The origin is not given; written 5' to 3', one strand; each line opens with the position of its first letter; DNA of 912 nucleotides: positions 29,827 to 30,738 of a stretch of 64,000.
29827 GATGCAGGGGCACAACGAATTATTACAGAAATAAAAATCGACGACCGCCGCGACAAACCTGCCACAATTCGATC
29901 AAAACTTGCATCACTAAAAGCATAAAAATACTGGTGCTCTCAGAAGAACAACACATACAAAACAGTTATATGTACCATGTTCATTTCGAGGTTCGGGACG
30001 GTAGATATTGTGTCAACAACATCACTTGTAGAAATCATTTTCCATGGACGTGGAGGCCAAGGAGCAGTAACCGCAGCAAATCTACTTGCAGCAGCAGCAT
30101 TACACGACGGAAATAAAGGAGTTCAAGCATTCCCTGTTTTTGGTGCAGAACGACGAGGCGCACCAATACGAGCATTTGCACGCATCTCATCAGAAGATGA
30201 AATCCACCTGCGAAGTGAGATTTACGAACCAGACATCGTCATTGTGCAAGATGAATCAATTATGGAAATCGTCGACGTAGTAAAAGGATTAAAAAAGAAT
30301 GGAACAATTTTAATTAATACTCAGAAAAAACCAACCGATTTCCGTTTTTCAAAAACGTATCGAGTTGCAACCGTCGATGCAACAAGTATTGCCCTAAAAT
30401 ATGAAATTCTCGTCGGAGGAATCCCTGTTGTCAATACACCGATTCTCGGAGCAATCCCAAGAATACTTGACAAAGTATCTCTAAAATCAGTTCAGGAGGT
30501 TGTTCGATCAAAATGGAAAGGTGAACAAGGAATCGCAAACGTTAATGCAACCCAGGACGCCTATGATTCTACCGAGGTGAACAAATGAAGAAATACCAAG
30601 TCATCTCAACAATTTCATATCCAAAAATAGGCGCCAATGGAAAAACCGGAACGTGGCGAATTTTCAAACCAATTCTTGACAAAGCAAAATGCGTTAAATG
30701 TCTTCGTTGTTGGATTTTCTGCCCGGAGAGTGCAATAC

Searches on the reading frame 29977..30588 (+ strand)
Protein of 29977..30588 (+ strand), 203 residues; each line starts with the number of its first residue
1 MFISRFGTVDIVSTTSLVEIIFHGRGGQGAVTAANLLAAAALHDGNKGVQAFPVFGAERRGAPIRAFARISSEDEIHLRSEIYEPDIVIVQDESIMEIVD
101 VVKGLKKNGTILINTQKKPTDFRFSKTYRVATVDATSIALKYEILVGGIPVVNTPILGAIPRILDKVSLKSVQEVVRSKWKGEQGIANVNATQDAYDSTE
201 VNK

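Call 59: find_encoding_contigs(protein=window:29977-30588:+, flank=10000, max_places=4)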
Protein window:29977-30588:+ (203 aa): 1 contig read that carries it; 1 place shown.
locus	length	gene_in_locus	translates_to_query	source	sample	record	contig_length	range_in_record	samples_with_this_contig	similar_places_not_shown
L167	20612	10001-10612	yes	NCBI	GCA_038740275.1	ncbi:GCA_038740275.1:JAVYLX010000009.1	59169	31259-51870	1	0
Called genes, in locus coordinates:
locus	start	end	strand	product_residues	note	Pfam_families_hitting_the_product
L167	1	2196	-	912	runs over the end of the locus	PF01411:tRNA-synt_2c, PF07973:tRNA_SAD, PF02272:DHHA1 (weak)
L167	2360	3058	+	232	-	PF12844:HTH_19, PF01381:HTH_3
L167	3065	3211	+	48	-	PF04438:zf-HIT (weak), PF22586:ANCHR-like_BBOX (weak)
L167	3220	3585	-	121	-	PF00072:Response_reg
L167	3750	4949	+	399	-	-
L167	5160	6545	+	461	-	PF00672:HAMP, PF00512:HisKA, PF02518:HATPase_c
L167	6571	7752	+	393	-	PF00672:HAMP, PF00989:PAS, PF08448:PAS_4, PF13426:PAS_9, PF08447:PAS_3, PF14598:PAS_11 (faint), PF13426:PAS_9 (weak)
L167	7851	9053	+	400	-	PF00155:Aminotran_1_2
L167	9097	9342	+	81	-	-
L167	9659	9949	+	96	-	PF01910:Thiamine_BP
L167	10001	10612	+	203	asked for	PF01558:POR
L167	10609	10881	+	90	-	PF00037:Fer4 (faint), PF12837:Fer4_6 (faint), PF13237:Fer4_10, PF14697:Fer4_21, PF12838:Fer4_7 (weak), PF13484:Fer4_16 (faint)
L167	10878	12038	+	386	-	PF01855:POR_N, PF17147:PFOR_II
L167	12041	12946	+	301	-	PF02775:TPP_enzyme_C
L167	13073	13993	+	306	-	PF07790:Pilin_N, PF16656:Pur_ac_phosph_N (faint), PF00041:fn3 (faint), PF13205:Big_5 (faint), PF25059:FN3_DSCAM-DSCAML_C (faint)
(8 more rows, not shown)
